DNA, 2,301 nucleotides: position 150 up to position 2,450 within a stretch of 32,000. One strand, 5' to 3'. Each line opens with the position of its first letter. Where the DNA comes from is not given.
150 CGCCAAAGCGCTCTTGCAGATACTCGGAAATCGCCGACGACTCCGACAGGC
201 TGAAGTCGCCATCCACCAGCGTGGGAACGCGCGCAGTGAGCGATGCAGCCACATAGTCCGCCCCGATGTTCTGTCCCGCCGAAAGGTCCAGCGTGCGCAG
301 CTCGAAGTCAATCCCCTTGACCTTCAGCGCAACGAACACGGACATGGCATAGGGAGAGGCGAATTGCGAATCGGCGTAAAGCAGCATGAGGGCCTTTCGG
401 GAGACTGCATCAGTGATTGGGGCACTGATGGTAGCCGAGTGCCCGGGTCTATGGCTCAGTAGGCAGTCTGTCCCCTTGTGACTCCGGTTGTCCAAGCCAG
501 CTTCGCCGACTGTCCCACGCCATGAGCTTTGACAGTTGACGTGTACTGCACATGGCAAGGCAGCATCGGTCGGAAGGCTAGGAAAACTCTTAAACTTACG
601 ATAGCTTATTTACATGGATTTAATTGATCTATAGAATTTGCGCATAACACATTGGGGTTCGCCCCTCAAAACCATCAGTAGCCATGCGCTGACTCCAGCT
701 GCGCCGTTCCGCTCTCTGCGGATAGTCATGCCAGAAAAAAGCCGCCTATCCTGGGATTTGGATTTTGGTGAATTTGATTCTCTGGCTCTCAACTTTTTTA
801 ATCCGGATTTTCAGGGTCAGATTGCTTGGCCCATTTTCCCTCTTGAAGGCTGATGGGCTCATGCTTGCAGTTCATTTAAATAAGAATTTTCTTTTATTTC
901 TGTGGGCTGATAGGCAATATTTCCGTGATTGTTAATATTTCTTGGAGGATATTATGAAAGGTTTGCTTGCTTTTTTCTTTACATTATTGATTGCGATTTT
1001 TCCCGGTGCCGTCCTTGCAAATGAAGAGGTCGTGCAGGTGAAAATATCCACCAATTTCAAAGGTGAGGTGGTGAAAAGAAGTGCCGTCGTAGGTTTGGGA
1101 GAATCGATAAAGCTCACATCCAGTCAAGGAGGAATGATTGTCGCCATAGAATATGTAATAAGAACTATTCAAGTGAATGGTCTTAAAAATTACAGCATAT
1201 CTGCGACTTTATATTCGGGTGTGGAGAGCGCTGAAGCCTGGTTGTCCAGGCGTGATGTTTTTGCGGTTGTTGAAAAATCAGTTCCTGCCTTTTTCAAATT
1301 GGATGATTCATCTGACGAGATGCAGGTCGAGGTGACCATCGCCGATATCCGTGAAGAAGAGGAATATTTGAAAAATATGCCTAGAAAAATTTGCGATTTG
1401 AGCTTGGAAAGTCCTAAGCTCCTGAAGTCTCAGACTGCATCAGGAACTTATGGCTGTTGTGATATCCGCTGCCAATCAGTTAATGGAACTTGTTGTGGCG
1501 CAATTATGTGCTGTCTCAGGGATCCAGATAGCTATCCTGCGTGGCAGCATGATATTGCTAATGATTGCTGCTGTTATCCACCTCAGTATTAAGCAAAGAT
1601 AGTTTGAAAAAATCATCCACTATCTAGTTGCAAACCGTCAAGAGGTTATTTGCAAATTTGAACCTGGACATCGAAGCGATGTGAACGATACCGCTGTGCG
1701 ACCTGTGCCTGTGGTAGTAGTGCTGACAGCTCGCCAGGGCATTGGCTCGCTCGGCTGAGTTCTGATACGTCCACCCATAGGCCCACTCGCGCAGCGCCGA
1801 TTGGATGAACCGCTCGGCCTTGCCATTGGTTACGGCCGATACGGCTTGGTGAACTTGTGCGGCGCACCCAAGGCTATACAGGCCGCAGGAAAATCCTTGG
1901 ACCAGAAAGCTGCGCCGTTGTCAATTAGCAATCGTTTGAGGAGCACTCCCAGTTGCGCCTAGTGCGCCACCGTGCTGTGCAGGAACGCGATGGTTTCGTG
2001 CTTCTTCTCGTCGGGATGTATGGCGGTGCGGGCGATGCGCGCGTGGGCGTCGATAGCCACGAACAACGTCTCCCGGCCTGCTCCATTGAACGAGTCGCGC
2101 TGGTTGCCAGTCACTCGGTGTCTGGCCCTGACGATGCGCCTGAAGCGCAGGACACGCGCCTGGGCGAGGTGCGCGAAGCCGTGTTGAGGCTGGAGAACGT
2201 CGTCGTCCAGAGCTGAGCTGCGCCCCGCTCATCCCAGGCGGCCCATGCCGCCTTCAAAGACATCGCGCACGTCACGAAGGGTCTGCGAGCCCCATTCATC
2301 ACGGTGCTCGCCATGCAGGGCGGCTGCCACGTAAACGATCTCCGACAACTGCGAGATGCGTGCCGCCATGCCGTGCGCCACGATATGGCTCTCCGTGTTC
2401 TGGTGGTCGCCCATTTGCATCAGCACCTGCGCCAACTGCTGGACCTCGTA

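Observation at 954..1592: AT-rich orphan gene for a secreted protein with a CC/CC/CC/CCC cysteine-packed tail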

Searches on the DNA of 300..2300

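Call 41: search_rna_families(source=window, start=300, end=2300, threshold=evalue, max_evalue=1)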
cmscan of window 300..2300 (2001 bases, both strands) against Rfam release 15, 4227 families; matches with E-value up to 1: 0.
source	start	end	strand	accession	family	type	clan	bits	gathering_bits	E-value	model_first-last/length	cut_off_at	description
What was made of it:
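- Tried and rejected: Rfam on 300-2300 found nothing (call 41).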
